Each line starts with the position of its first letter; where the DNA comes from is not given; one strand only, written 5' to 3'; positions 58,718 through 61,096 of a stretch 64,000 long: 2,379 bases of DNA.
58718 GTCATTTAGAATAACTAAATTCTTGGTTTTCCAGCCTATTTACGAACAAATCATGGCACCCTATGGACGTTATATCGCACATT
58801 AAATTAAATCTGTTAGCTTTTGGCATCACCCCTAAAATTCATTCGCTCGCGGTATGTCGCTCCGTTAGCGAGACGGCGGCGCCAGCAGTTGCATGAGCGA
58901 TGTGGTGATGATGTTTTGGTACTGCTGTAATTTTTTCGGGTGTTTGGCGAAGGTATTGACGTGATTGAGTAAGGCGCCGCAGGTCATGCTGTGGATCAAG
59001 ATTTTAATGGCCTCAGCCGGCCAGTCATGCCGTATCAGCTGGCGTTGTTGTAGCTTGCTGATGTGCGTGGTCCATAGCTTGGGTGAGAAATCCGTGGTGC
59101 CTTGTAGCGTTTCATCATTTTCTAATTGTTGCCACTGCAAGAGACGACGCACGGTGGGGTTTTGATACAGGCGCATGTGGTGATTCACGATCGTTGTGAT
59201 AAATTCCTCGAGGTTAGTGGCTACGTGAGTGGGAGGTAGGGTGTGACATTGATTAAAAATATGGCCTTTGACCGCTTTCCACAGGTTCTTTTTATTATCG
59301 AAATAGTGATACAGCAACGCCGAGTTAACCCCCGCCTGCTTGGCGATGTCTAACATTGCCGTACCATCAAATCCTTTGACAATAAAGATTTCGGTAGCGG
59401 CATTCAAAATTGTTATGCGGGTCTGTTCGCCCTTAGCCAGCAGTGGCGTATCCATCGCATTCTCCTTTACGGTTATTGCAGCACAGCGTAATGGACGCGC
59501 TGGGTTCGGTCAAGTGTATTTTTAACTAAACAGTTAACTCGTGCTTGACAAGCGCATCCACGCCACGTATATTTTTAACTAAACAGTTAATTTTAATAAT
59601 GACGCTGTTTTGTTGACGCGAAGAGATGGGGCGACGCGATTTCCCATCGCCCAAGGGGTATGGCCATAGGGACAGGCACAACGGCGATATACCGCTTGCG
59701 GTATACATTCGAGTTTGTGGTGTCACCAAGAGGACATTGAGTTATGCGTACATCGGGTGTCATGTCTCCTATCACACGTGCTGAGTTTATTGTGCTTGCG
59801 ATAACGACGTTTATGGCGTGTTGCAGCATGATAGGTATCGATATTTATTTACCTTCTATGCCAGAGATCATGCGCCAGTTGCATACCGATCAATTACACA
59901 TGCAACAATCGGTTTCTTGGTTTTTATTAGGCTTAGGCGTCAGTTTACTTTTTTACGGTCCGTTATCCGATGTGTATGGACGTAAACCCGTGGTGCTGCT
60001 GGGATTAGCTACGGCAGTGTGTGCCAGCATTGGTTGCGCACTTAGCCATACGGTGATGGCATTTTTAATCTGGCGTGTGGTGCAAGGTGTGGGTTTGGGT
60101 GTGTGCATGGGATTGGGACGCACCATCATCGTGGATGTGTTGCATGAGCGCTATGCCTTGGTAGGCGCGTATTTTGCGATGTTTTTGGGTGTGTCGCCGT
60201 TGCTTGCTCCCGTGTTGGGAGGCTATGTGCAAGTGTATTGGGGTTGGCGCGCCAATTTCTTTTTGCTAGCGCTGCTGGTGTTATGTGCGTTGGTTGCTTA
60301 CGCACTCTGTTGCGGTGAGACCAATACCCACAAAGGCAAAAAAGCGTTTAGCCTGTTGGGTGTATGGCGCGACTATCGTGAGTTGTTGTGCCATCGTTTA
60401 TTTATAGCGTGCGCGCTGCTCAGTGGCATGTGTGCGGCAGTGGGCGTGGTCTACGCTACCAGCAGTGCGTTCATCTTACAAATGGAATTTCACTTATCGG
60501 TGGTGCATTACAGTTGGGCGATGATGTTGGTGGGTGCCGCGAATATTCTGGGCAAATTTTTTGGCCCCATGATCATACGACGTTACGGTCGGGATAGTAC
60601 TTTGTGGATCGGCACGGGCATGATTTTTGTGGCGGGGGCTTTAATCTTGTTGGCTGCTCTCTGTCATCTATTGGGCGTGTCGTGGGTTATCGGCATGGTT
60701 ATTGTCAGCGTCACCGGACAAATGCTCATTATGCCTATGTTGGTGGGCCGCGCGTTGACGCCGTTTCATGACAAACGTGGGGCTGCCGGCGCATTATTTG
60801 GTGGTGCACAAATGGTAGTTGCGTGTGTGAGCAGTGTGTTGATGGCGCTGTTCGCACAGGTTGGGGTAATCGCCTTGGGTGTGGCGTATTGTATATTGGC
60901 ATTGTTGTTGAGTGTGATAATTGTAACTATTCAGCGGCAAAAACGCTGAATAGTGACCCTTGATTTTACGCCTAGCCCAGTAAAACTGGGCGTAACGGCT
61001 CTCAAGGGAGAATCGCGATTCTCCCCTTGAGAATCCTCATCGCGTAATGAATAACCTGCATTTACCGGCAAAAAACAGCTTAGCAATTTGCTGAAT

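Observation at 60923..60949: The MFS transporter's C-terminus and stop codon are supplied by an inserted family-B repeat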

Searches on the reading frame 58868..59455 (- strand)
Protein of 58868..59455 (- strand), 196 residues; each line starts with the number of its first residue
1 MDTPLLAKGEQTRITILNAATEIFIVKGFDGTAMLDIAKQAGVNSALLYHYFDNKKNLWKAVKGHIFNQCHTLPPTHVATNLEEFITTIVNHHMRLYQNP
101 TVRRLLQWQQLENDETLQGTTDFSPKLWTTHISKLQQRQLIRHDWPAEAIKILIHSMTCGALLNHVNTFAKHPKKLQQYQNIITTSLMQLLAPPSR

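Call 6: search_protein_families(library=ncbifam, proteins=[window:58868-59455:-])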
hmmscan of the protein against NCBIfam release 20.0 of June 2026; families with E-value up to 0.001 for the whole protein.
window:58868-59455:- (196 aa): 20 families
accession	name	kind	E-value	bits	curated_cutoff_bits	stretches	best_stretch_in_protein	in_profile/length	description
NF041196.1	ScbR_bind_reg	equivalog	5.4e-14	52.8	150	1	9-163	4-163/191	ScbR family autoregulator-binding transcription factor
NF051852.1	efflux_TF_MtrR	exception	2.9e-12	46.8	280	1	10-189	9-200/205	multidrug efflux system transcriptional repressor MtrR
NF037937.1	septum_RefZ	equivalog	3.2e-12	46.7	180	1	15-69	3-57/195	forespore capture DNA-binding protein RefZ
NF053731.1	TransRegFasRMycb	equivalog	1.1e-08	35.1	330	1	11-63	11-63/199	HTH-type transcriptional activator FasR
TIGR03384.1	betaine_BetI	equivalog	2.3e-08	33.9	201.3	1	13-72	10-69/189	choline-binding transcriptional repressor BetI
NF053516.1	TranRepPrsAVib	equivalog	2.7e-08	33.9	300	1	8-68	3-63/208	TetR family transcriptional repressor PsrA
NF001978.0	PRK00767.1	equivalog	3e-08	33.7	118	1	13-71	11-69/197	transcriptional regulator BetI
NF007949.0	PRK10668.1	equivalog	1.3e-07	31.4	271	1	9-62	9-62/216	multidrug efflux transporter transcriptional repressor AcrR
TIGR03613.1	RutR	equivalog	2.7e-07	30.7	368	1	10-68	7-65/202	pyrimidine utilization regulatory protein R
TIGR03968.1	mycofact_TetR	equivalog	3.3e-07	30.1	224.9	1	11-90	9-89/190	mycofactocin system transcriptional regulator MftR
NF053878.1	FATransRegFadRBac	equivalog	7.6e-07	29.1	200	1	15-171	7-166/190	fatty acid metabolism transcriptional regulator FadR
NF011584.0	PRK15008.1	equivalog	2.8e-06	27.3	230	1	13-68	20-75/212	HTH-type transcriptional regulator RutR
NF058643.1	TranRegCurRPseudo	equivalog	3.9e-06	26.7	300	1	10-69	6-65/193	TetR family transcriptional repressor CurR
NF007430.0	PRK09975.1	equivalog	6.7e-06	25.4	274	1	10-63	10-63/220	acrEF/envCD operon transcriptional regulator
NF008587.1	PRK11552.1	equivalog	1.4e-05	24.9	365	1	7-69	3-64/213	transcriptional regulator CecR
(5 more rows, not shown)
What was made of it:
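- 58865..59455 (-): Divergent TetR-family regulator, the likely repressor of the transporter gene. NCBIfam TetR-type matches (call 6).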

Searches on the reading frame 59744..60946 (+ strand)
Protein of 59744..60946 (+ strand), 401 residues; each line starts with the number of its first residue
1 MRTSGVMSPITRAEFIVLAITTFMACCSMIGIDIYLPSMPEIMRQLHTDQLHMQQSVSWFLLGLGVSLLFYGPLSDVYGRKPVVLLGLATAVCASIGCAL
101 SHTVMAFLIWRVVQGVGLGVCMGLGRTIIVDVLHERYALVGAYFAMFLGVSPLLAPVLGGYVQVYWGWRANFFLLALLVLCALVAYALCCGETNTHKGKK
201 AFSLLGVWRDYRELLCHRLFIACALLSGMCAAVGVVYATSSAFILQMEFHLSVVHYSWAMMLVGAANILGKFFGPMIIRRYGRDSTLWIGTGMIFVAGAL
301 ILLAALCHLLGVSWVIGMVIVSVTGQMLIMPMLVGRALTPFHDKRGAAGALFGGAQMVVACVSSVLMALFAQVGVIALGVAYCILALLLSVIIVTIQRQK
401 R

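Call 6: search_protein_families(library=ncbifam, proteins=[window:59744-60946:+])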
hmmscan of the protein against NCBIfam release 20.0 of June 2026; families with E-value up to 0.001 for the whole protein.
window:59744-60946:+ (401 aa): 37 families (the best 25 are shown)
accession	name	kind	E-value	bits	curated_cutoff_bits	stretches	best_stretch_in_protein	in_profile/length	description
TIGR00710.1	efflux_Bcr_CflA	subfamily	8.5e-60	203.2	200.9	1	15-393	4-380/385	Bcr/CflA family efflux MFS transporter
NF008654.0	PRK11652.1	equivalog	4.3e-50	170.7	479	1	16-399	10-388/397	multidrug efflux MFS transporter EmrD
NF053813.1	MFS_TcaB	equivalog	1.7e-43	148.8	475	1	14-397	4-383/396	putative multidrug effflux MFS transporter TcaB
NF008314.0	PRK11102.1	equivalog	1.3e-41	143.2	303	1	12-395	6-391/396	Bcr/CflA family multidrug efflux MFS transporter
NF007782.0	PRK10473.1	subfamily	8.3e-41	140.3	417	1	29-396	16-377/394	MdtL family multidrug efflux MFS transporter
NF033134.0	cmlA_floR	equivalog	3.5e-37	128.8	450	1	28-395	22-385/388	CmlA/FloR family chloramphenicol efflux MFS transporter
NF008270.1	PRK11043.1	equivalog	7e-37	127.4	430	1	20-389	6-374/382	purine nucleoside transporter PunC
NF041041.1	FslD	exception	5.9e-33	114.6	500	1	27-391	21-387/396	rhizoferrin import MFS transporter FslD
NF052292.1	efflux_CraA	equivalog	2.3e-26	92.8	725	1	18-385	18-384/409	chloramphenicol efflux MFS transporter CraA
TIGR00880.1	2_A_01_02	superfamily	3.4e-25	88.8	131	1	58-192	1-140/141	multidrug resistance protein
NF000219.1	FloR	exception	4.9e-23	82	700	1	22-394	21-389/404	chloramphenicol/florfenicol efflux MFS transporter FloR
NF011931.1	PRK15402.1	subfamily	1.4e-18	67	439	1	25-385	18-381/401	MdfA family multidrug efflux MFS transporter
NF012203.0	cmlB1_MFS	exception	4.5e-18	65.6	900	1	26-393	24-387/407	chloramphenicol efflux MFS transporter CmlB1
NF011932.2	PRK15403.1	equivalog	2.2e-17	63.3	700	1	27-394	21-385/402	multidrug efflux MFS transporter MdtM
NF000509.1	efflux_CmlA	exception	5.1e-17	62.3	875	1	17-384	16-379/419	CmlA family chloramphenicol efflux MFS transporter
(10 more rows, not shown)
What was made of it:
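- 59744..60949 (+): Bcr/CflA-family MFS efflux transporter gene, 401 aa. Codons 1-393 are native; codons 394-401 and the stop are element DNA. TIGR00710 at 203 bits covering residues 15-393 (call 6).
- On Bcr/CflA MFS efflux transporter (the host gene): 203.2 bits against a cut-off of 200.9; residues 15-393 matched to profile 4-380 of 385 (call 6).
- Checked: It is a full-length Bcr/CflA MFS transporter: TIGR00710 at 203 bits, protein residues 15-393 matched to profile positions 4-380 of 385 (call 6).
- The TIGR00710 alignment ends at residue 393, the last pre-element codon (call 6).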

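Call 7: find_homologous_proteins(query=window:59744-60946:+)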
Query window:59744-60946:+ (401 aa): 680 proteins with E <= 0.001 among 8000 candidates; the best 120 are listed.
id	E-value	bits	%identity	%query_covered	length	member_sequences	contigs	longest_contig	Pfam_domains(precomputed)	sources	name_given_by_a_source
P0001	7.3e-256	867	100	100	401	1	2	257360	PF00083.31,PF07690.22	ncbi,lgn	-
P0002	5.5e-111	390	49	95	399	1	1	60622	PF00083.31,PF07690.22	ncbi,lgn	ncbi:MAG: multidrug effflux MFS transporter [Pseudomonadota bacterium]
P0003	1.1e-110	389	48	95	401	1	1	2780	PF13347.13,PF00083.31,PF07690.22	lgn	-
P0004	1.4e-108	382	48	95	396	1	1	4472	PF00083.31,PF07690.22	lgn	-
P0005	2.1e-108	381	48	95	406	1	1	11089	PF13347.13,PF06609.19,PF00083.31,PF07690.22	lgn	-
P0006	8.5e-105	369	47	95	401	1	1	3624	PF13347.13,PF00083.31,PF07690.22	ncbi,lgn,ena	-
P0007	1.4e-103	365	46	98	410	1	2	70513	PF13347.13,PF05977.20,PF00083.31,PF07690.22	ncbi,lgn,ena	-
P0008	1.7e-103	365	46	98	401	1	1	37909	PF13347.13,PF05977.20,PF00083.31,PF07690.22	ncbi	-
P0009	3.3e-103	364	46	98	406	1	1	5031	PF00083.31,PF07690.22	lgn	-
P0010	1.2e-102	362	47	97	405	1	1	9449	PF13347.13,PF05977.20,PF00083.31,PF07690.22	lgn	-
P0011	1.8e-102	362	46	94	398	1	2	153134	PF05977.20,PF00083.31,PF07690.22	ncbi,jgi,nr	ncbi:MAG: emrD [Gammaproteobacteria bacterium]|jgi:Bcr/CflA subfamily drug resistance transporter|nr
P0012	2.1e-102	361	49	91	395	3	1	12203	PF13347.13,PF06779.21,PF00083.31,PF07690.22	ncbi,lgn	-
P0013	3.4e-102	361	46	95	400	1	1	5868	PF13347.13,PF00083.31,PF07690.22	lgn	-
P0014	1.5e-100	355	45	89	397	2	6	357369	PF00083.31,PF07690.22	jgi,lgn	-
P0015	5.9e-100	353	45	98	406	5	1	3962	PF00083.31,PF07690.22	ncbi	-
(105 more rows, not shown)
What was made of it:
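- A 394-aa length is within the family range (call 7).
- Tried and rejected: A full-length protein search gave nothing closer than 49% identity (call 7).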

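Call 9: find_encoding_contigs(protein=P0001, flank=3000, max_places=4)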
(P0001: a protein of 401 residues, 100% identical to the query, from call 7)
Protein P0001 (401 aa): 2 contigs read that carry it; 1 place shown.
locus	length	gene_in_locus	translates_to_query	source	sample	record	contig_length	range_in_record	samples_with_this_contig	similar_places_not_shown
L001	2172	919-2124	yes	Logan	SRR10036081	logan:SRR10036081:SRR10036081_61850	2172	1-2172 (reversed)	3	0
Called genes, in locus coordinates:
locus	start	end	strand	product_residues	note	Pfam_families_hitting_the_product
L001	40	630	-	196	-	PF00440:TetR_N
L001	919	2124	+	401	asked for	PF00083:Sugar_tr (weak), PF07690:MFS_1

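Call 21: search_protein_families(library=pfam, proteins=[window:59744-60946:+])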
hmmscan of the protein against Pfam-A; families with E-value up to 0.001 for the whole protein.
window:59744-60946:+ (401 aa): 2 families
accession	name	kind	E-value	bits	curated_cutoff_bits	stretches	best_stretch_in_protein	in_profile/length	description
PF07690.21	MFS_1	-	2.6e-43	148.7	33.4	1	22-363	2-346/347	Major Facilitator Superfamily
PF00083.30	Sugar_tr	-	6.9e-07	28.9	22.3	1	50-179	45-181/452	Sugar (and other) transporter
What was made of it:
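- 59744..60949 (+): Pfam MFS_1 at 148.7 bits (call 21).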

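Call 24: find_encoding_contigs(protein=P0002, flank=3000, max_places=2)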
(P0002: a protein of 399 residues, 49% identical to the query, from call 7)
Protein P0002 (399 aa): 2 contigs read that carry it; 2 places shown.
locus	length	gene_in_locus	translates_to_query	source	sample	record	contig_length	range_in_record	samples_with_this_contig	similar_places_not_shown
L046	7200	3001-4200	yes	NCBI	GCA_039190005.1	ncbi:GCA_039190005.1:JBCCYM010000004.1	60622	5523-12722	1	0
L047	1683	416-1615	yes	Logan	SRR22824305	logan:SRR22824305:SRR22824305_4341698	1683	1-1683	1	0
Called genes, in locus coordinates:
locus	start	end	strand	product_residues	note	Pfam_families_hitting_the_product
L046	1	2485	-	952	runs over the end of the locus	PF03477:ATP-cone, PF00317:Ribonuc_red_lgN, PF02867:Ribonuc_red_lgC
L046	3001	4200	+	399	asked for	PF00083:Sugar_tr, PF07690:MFS_1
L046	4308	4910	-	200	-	PF21176:RecR_HhH, PF01751:Toprim, PF13662:Toprim_4, PF21175:RecR_C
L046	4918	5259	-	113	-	PF02575:YbaB_DNA_bd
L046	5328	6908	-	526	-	PF05496:RuvB_N (weak), PF13177:DNA_pol3_delta2, PF00004:AAA, PF13401:AAA_22 (weak), PF22608:DNAX_ATPase_lid, PF12169:DNA_pol3_gamma3, PF12170:DNA_pol3_tau_5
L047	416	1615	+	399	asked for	PF00083:Sugar_tr, PF07690:MFS_1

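Call 25: find_encoding_contigs(protein=P0008, flank=3000, max_places=2)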
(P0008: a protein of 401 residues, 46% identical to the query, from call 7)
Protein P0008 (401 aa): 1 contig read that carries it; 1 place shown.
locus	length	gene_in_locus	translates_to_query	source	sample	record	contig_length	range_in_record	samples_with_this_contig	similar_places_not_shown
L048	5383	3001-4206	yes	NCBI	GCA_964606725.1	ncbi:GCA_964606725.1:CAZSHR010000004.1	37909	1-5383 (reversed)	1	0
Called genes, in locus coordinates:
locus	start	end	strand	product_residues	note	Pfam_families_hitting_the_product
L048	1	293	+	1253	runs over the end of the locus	PF00109:ketoacyl-synt, PF02801:Ketoacyl-synt_C, PF16197:KAsynt_C_assoc, PF21394:Beta-ketacyl_N, PF00106:adh_short, PF08659:KR, PF00550:PP-binding, PF00975:Thioesterase, +2 more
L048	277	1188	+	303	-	-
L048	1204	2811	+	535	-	PF08448:PAS_4, PF13426:PAS_9 (weak), PF00989:PAS (weak), PF08448:PAS_4, PF13426:PAS_9, PF02518:HATPase_c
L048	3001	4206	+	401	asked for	PF05977:MFS_3 (faint), PF13347:MFS_2 (weak), PF00083:Sugar_tr, PF07690:MFS_1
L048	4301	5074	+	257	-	PF10988:DUF2807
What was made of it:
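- Tried and rejected: The best homologues sit in unrelated gene neighbourhoods (calls 24, 25).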

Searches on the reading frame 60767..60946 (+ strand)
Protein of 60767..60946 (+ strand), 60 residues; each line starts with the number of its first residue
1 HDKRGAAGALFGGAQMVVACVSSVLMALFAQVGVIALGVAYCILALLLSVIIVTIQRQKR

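Call 58: find_homologous_proteins(query=window:60767-60946:+, max_evalue=1)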
Query window:60767-60946:+: 4 candidates shared short words with the query, none scored E <= 1.
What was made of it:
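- Tried and rejected: This is probably a composition filter, so the search is uninformative (call 58).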

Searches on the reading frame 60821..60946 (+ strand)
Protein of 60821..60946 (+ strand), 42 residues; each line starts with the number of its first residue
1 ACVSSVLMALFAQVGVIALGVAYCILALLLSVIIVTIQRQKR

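Call 60: list_cluster_members(proteins=[window:60821-60946:+, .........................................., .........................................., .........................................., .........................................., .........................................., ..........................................])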
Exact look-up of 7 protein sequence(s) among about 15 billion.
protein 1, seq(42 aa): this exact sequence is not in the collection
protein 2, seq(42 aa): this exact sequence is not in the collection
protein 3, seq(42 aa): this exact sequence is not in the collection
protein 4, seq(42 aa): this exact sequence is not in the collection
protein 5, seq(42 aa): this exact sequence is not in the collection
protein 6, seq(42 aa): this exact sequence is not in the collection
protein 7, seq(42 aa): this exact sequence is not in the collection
